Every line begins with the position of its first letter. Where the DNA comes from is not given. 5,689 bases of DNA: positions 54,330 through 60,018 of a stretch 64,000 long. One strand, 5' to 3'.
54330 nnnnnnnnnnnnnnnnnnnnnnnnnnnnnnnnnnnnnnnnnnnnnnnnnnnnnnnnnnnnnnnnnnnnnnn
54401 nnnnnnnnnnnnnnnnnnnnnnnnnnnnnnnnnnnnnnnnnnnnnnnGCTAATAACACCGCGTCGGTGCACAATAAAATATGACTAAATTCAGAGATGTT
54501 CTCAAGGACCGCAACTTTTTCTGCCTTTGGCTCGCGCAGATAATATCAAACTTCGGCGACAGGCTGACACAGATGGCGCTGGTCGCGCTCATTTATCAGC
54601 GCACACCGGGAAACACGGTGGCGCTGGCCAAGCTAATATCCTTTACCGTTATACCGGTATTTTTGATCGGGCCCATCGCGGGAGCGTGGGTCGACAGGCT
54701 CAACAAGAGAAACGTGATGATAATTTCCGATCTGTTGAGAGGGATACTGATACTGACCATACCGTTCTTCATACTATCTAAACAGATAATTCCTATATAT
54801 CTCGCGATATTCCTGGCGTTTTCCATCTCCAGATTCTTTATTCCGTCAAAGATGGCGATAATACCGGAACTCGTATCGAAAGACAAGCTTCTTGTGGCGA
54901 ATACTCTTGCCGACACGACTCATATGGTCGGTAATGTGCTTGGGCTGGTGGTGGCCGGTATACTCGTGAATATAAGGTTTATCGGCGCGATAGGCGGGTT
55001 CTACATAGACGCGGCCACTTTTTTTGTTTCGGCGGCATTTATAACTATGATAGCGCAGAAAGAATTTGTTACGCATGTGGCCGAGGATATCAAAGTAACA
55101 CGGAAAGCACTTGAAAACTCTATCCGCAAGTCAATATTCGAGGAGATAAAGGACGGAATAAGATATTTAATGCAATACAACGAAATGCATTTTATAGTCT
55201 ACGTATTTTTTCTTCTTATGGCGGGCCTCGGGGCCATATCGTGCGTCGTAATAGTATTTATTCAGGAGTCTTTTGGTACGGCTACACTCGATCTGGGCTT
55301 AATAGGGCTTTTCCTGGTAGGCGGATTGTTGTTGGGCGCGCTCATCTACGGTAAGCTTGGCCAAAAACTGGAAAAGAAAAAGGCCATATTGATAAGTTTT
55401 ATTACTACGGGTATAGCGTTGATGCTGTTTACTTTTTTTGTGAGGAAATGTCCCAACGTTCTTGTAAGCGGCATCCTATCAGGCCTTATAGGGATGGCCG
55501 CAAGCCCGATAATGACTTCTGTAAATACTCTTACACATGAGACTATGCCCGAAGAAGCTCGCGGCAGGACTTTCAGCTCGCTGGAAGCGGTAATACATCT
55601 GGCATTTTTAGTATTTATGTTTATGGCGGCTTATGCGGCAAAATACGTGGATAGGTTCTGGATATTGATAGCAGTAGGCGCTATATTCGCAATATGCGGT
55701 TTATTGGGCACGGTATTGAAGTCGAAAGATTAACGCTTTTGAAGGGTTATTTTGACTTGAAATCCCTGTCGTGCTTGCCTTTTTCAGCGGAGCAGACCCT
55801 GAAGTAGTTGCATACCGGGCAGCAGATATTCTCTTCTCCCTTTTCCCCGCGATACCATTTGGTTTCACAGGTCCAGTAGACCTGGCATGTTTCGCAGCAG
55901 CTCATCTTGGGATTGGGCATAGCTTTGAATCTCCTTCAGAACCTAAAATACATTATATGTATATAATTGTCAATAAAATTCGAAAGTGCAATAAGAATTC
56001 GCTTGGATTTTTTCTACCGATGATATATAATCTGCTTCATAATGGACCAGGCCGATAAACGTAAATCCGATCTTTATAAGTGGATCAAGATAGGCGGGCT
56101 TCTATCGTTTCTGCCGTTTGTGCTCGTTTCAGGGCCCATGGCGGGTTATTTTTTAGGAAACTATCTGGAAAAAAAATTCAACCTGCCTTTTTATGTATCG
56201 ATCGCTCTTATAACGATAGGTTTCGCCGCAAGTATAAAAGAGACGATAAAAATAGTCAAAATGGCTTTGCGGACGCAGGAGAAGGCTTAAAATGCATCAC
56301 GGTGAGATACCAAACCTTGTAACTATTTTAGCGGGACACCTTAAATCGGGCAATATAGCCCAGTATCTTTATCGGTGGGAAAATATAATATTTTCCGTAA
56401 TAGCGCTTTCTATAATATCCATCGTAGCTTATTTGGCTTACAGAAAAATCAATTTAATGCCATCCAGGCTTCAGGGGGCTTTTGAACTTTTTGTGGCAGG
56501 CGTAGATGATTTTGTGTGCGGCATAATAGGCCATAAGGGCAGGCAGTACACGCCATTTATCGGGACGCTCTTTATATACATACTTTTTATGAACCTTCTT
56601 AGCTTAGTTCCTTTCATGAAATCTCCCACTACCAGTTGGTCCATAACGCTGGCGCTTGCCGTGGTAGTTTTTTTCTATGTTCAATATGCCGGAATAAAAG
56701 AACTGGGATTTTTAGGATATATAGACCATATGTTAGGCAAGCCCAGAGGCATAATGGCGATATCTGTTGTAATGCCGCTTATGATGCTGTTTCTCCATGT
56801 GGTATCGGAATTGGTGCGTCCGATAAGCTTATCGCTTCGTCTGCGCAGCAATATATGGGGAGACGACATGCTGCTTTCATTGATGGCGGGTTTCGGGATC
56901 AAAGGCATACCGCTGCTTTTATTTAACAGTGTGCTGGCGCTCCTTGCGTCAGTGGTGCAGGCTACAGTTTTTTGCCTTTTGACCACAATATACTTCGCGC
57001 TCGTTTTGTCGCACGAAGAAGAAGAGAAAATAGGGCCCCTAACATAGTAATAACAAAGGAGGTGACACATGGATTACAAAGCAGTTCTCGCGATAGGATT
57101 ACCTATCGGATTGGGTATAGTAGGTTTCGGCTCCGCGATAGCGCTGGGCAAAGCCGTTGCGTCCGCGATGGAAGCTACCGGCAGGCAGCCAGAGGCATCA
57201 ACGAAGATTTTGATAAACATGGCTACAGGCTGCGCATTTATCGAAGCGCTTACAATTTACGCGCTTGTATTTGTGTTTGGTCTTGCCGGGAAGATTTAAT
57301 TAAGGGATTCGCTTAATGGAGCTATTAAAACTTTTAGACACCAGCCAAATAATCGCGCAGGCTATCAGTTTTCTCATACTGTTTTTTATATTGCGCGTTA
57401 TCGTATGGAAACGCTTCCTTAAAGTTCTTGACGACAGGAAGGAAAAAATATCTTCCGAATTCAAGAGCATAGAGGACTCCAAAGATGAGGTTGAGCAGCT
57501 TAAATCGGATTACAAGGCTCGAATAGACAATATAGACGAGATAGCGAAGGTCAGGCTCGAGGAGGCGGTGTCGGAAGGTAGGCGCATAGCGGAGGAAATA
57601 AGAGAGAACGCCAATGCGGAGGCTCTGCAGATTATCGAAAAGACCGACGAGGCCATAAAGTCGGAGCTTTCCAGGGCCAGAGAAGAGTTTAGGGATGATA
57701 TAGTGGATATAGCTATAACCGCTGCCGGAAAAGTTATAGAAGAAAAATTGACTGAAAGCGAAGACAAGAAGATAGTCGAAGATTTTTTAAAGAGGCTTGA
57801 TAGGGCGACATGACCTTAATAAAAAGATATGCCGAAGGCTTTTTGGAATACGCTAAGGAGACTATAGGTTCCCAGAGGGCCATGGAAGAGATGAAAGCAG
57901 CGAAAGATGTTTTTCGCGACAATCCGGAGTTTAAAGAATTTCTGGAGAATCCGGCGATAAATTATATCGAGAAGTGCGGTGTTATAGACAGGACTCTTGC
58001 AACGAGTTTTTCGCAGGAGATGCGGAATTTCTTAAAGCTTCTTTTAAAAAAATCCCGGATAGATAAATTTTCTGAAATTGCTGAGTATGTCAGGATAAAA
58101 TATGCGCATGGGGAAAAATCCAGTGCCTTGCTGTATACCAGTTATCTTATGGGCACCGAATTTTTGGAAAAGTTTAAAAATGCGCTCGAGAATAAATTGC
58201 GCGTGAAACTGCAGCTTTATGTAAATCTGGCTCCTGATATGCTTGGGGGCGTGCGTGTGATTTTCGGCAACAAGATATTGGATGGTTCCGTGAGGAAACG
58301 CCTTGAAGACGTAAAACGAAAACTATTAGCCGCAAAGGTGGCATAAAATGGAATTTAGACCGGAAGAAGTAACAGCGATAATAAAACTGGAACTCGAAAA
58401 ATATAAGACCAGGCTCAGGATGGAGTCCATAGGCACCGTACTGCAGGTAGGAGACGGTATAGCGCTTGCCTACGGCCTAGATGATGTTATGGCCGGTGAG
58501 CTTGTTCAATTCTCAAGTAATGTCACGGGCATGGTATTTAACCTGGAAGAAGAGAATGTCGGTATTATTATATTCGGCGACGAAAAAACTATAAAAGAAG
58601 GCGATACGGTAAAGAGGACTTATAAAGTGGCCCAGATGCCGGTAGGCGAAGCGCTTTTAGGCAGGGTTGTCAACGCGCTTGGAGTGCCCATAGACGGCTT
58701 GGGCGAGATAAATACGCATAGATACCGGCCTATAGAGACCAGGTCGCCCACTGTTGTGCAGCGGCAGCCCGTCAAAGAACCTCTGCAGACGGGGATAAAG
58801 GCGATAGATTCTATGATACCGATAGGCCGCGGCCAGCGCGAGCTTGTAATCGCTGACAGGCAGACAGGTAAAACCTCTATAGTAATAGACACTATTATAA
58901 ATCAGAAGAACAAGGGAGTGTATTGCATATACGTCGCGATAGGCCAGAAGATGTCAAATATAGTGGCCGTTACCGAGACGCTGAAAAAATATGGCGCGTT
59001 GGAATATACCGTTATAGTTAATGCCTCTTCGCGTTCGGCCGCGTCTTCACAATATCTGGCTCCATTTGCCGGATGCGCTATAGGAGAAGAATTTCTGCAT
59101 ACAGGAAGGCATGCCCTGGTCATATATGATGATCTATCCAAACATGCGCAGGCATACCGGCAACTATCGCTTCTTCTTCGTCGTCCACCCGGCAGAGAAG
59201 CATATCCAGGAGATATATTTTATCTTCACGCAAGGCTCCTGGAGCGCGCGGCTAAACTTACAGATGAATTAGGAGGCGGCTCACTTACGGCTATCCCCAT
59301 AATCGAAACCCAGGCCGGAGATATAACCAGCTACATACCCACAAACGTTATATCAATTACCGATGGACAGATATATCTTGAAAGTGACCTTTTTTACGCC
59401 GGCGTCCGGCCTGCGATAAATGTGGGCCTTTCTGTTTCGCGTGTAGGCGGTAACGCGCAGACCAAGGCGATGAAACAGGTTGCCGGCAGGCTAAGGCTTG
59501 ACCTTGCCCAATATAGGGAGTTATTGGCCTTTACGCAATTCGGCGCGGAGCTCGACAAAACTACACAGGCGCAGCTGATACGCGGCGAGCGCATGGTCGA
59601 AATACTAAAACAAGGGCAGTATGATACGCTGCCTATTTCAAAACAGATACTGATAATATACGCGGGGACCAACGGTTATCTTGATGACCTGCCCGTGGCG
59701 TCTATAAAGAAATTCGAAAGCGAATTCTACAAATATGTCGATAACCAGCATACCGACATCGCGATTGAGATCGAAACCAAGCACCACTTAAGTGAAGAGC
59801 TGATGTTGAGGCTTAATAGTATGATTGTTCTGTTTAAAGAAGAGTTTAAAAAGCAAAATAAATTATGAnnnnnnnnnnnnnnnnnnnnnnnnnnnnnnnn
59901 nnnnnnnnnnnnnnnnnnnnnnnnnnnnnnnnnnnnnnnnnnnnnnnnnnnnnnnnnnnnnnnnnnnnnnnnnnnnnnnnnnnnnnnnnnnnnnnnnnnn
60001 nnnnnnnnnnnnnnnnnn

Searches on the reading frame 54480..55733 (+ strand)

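Call 20: search_protein_families(library=pfam, proteins=[window:54480-55733:+], max_evalue=0.0001)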
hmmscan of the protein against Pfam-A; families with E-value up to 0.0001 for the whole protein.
window:54480-55733:+ (417 aa): 2 families
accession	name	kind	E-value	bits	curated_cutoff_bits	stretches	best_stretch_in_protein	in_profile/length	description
PF07690.21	MFS_1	-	2.2e-29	102.9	33.4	2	242-413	4-171/347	Major Facilitator Superfamily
PF05977.19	MFS_3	-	3.5e-18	65.8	27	1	9-377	8-357/524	Transmembrane secretion effector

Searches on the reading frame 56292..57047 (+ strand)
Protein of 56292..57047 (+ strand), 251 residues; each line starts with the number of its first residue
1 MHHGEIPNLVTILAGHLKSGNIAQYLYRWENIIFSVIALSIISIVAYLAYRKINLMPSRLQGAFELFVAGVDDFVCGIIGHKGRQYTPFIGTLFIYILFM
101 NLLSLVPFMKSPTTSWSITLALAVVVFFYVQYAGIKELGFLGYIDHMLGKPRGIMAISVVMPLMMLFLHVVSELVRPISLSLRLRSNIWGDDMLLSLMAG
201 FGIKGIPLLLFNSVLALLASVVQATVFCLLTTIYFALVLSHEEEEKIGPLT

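Call 20: search_protein_families(library=pfam, proteins=[window:56292-57047:+], max_evalue=0.0001)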
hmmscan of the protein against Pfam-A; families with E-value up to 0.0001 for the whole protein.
window:56292-57047:+ (251 aa): 1 family
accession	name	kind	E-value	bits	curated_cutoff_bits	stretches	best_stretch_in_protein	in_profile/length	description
PF00119.25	ATP-synt_A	-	2.9e-45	155.2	33.9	1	33-235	2-216/217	ATP synthase A chain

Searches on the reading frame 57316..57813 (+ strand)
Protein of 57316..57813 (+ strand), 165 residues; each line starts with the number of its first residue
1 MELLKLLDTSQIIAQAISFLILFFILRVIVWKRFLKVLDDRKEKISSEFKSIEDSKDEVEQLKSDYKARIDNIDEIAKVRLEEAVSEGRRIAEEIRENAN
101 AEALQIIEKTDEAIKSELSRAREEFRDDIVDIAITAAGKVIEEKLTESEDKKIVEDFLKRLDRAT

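Call 20: search_protein_families(library=pfam, proteins=[window:57316-57813:+], max_evalue=0.0001)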
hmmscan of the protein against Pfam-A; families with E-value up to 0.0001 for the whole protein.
window:57316-57813:+ (165 aa): 1 family
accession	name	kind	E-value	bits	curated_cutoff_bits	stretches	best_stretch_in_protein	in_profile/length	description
PF00430.23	ATP-synt_B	-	4.1e-22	79.1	28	1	12-142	2-132/132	ATP synthase B/B' CF(0)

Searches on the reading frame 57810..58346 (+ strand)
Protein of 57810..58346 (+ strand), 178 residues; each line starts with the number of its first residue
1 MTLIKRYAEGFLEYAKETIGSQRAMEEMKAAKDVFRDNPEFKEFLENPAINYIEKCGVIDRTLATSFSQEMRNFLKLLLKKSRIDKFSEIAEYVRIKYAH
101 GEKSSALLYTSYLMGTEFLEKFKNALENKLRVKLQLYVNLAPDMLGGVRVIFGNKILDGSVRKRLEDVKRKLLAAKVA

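Call 20: search_protein_families(library=pfam, proteins=[window:57810-58346:+], max_evalue=0.0001)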
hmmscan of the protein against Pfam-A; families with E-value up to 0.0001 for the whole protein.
window:57810-58346:+ (178 aa): 1 family
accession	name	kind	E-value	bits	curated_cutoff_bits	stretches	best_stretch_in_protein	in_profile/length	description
PF00213.23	OSCP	-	2.1e-32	113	22.3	1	5-172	3-172/172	ATP synthase delta (OSCP) subunit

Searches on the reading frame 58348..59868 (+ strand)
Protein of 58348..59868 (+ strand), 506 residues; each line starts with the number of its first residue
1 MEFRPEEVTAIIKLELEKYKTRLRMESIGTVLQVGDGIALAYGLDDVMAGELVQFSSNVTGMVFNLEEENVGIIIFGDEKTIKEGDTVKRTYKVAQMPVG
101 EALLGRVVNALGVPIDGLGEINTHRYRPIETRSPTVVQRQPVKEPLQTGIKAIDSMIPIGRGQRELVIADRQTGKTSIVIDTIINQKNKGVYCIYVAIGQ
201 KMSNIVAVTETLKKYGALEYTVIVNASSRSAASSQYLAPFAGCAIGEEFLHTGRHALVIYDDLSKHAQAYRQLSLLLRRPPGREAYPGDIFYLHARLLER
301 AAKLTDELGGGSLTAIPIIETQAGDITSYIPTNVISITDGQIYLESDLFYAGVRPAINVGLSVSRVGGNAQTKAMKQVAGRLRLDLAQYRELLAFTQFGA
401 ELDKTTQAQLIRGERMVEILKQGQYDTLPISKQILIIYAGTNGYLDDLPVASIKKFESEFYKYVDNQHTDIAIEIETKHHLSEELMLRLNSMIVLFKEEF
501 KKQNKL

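Call 20: search_protein_families(library=pfam, proteins=[window:58348-59868:+], max_evalue=0.0001)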
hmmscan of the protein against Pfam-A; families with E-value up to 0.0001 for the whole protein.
window:58348-59868:+ (506 aa): 4 families
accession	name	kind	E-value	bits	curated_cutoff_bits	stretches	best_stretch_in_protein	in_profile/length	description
PF00006.31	ATP-synt_ab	-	1.5e-79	267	29.5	1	149-364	1-213/213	ATP synthase alpha/beta family, nucleotide-binding domain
PF00306.32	ATP-synt_ab_C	-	9.2e-47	159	27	1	371-493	1-123/126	ATP synthase alpha/beta chain, C terminal domain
PF02874.29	ATP-synt_ab_N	-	1.2e-17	64.6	20.9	1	26-91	3-68/69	ATP synthase alpha/beta family, beta-barrel domain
PF09378.16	HAS-barrel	-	9.5e-06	26.1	25.2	1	28-90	5-90/90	HAS barrel domain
